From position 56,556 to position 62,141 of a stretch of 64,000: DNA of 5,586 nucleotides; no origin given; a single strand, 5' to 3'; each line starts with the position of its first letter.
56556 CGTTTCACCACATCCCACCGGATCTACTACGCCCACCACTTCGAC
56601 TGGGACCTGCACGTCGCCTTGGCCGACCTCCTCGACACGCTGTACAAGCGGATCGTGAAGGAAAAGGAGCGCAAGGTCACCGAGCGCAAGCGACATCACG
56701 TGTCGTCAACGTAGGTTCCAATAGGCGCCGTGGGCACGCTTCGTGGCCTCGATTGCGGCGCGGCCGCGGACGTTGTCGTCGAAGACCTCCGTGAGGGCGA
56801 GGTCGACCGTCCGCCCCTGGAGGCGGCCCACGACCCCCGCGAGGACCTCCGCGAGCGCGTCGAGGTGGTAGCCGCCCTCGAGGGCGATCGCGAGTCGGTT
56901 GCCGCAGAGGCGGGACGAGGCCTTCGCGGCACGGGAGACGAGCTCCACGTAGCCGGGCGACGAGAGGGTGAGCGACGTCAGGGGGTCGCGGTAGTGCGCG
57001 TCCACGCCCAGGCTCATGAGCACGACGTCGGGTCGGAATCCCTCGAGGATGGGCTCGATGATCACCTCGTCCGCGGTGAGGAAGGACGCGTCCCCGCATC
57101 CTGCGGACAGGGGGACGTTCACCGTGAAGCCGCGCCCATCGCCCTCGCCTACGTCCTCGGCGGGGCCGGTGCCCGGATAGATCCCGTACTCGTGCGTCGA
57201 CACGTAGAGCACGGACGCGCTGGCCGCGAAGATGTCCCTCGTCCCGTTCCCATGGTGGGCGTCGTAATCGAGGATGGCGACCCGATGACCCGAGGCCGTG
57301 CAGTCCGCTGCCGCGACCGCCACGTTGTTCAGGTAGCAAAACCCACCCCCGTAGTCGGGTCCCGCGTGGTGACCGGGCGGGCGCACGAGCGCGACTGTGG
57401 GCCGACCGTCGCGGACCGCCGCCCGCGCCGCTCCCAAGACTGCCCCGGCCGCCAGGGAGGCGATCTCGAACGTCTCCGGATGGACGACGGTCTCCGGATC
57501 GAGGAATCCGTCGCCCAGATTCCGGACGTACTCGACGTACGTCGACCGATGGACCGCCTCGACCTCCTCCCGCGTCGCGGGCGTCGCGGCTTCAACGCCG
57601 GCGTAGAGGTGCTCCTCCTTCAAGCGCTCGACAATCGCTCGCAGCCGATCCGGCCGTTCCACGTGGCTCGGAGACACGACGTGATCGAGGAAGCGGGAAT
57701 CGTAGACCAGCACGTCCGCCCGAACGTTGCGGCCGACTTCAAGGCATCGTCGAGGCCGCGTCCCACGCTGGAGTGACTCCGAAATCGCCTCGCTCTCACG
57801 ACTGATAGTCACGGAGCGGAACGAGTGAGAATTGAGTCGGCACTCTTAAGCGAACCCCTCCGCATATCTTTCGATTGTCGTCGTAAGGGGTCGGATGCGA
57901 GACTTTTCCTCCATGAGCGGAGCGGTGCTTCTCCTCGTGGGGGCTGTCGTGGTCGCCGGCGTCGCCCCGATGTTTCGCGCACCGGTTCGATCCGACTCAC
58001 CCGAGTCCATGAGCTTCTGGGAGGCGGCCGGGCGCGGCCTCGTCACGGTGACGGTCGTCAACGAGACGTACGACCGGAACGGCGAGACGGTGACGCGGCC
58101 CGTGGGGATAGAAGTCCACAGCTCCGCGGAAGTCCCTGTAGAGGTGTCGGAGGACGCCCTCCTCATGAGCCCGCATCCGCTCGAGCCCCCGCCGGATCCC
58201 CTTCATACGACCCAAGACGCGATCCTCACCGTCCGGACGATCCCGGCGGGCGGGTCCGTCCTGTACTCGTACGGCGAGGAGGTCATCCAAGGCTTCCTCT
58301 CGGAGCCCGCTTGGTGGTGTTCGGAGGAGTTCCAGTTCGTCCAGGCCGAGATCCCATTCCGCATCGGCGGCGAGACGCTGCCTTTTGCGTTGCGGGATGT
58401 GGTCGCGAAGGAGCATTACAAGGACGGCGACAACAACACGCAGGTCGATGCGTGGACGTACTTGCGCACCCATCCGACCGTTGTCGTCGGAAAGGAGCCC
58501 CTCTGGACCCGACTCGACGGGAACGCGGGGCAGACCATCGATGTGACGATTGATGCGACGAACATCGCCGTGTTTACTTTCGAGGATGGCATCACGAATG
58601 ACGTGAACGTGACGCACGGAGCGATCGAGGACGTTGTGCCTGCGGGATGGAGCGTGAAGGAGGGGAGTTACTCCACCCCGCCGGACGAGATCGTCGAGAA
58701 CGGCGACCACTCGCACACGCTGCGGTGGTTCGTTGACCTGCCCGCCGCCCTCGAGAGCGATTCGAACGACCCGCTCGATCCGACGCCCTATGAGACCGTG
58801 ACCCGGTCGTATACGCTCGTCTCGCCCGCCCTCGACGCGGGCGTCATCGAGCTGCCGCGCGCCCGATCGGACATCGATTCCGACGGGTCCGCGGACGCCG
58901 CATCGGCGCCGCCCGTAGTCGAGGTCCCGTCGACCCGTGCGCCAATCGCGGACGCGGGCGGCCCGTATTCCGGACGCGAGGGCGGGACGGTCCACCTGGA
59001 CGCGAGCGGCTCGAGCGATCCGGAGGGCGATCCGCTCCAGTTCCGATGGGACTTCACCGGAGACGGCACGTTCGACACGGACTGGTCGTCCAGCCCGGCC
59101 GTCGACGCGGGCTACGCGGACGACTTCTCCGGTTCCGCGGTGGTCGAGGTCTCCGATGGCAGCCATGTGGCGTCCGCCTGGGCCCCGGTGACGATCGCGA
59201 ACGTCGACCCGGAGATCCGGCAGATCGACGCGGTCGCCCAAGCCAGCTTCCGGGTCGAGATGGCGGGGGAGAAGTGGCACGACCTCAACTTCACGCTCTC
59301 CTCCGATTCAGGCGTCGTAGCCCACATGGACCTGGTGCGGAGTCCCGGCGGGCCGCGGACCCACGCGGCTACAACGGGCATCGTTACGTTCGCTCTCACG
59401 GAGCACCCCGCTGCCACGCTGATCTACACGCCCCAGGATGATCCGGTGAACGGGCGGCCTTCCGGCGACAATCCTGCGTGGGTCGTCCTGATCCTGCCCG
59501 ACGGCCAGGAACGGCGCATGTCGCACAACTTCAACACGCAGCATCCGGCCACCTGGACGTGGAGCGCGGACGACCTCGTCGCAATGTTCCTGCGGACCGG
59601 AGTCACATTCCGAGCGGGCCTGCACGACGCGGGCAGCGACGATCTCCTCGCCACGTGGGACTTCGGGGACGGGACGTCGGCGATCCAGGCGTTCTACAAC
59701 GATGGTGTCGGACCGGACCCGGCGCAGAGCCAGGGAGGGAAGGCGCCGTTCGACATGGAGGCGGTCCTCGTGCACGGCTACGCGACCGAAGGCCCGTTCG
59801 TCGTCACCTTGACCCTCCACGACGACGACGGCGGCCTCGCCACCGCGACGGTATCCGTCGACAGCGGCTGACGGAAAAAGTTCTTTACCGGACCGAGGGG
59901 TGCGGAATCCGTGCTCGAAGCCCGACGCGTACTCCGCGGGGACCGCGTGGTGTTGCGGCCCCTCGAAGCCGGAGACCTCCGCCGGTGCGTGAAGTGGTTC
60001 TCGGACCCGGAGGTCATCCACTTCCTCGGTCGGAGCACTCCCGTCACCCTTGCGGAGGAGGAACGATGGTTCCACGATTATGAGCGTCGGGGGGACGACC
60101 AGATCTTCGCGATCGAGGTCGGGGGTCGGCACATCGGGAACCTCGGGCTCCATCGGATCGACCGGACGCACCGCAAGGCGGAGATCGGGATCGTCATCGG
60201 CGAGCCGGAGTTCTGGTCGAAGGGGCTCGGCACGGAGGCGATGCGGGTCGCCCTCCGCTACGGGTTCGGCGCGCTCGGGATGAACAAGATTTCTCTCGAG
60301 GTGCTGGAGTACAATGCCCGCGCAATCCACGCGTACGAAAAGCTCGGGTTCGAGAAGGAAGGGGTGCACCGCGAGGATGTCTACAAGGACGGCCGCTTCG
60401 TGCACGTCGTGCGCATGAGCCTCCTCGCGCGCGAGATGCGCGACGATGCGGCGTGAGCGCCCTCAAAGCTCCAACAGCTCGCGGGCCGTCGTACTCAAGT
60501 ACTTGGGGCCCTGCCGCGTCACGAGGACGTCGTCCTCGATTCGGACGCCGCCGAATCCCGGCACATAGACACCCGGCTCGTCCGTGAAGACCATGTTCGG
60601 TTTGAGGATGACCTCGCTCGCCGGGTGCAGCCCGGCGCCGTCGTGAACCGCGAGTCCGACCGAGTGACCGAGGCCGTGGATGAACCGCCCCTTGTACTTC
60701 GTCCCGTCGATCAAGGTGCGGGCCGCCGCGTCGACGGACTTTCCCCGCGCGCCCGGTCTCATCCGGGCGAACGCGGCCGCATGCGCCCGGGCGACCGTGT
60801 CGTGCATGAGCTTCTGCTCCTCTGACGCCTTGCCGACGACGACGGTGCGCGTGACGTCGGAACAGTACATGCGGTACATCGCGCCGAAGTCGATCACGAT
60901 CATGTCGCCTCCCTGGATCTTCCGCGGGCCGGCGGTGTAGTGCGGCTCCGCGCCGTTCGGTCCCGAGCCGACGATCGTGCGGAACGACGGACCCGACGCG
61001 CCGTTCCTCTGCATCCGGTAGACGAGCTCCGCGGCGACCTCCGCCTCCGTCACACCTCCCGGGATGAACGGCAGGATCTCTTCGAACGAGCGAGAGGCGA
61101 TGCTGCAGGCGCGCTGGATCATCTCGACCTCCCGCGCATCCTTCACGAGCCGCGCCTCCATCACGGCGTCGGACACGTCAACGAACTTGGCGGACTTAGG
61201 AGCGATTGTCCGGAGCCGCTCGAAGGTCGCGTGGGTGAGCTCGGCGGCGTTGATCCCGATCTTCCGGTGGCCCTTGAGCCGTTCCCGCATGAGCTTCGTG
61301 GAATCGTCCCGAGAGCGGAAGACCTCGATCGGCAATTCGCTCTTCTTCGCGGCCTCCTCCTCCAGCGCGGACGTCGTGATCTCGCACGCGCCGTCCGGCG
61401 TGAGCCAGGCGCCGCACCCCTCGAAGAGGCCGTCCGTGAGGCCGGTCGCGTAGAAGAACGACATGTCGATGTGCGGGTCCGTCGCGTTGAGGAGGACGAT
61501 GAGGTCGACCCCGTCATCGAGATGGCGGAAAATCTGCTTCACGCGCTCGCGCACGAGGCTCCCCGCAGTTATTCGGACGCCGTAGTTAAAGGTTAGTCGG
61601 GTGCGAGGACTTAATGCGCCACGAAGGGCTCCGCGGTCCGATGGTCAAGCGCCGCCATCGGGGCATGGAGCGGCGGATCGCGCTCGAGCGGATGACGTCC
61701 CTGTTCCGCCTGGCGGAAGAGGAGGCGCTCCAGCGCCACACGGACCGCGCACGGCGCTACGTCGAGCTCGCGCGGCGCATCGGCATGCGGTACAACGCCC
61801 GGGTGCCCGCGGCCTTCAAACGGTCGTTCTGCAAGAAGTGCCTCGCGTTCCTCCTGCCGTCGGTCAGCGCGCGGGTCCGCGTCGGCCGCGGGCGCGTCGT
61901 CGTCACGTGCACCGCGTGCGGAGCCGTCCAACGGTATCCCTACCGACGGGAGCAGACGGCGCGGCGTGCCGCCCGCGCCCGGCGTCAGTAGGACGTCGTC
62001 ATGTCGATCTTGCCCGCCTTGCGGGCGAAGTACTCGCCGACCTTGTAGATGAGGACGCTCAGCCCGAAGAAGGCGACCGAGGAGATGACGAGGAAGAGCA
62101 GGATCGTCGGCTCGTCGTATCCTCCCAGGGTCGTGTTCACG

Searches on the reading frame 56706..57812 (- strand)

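Call 51: search_protein_families(library=pfam, proteins=[window:56706-57812:-], max_evalue=0.00001)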
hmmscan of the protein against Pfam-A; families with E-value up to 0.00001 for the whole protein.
window:56706-57812:- (368 aa): 1 family
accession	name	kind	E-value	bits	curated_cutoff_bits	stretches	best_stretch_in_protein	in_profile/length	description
PF00850.24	Hist_deacetyl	-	3.5e-82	276.5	27.9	1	50-328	1-295/298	Histone deacetylase domain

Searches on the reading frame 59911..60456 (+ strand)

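Call 51: search_protein_families(library=pfam, proteins=[window:59911-60456:+], max_evalue=0.00001)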
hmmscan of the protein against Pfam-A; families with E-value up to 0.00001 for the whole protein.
window:59911-60456:+ (181 aa): 5 families
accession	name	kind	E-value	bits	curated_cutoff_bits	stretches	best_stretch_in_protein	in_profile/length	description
PF13302.13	Acetyltransf_3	-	9.9e-28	98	25.4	1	12-148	1-138/138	Acetyltransferase (GNAT) domain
PF00583.31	Acetyltransf_1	-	4e-17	63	20.7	1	49-147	20-116/116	Acetyltransferase (GNAT) family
PF13523.12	Acetyltransf_8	-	2.1e-09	37.6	27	1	21-152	4-142/145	Acetyltransferase (GNAT) domain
PF13420.13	Acetyltransf_4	-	1.4e-08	35.4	24.3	1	16-165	2-152/155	Acetyltransferase (GNAT) domain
PF13508.13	Acetyltransf_7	-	1.7e-07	31.9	27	1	62-149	2-84/84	Acetyltransferase (GNAT) domain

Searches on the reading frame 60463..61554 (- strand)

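Call 51: search_protein_families(library=pfam, proteins=[window:60463-61554:-], max_evalue=0.00001)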
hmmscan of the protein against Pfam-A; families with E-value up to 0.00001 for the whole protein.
window:60463-61554:- (363 aa): 2 families
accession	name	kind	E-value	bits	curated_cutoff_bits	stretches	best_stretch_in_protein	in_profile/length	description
PF00557.29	Peptidase_M24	-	1.6e-67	227.8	23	1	144-346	1-207/208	Metallopeptidase family M24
PF01321.24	Creatinase_N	-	2e-10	41.7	22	1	31-137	23-128/128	Creatinase/Prolidase N-terminal domain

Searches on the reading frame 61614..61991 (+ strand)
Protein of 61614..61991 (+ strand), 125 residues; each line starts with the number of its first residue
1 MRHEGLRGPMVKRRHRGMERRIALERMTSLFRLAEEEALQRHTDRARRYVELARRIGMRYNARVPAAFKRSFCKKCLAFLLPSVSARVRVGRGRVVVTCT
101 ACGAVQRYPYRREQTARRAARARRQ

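Call 51: search_protein_families(library=pfam, proteins=[window:61614-61991:+], max_evalue=0.00001)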
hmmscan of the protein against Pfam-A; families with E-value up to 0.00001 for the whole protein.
window:61614-61991:+ (125 aa): 1 family
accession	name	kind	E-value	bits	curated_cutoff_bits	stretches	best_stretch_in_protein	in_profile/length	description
PF04032.22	Rpr2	-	9.3e-16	58.3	29.3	1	26-103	1-90/90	RNAse P Rpr2/Rpp21/SNM1 subunit domain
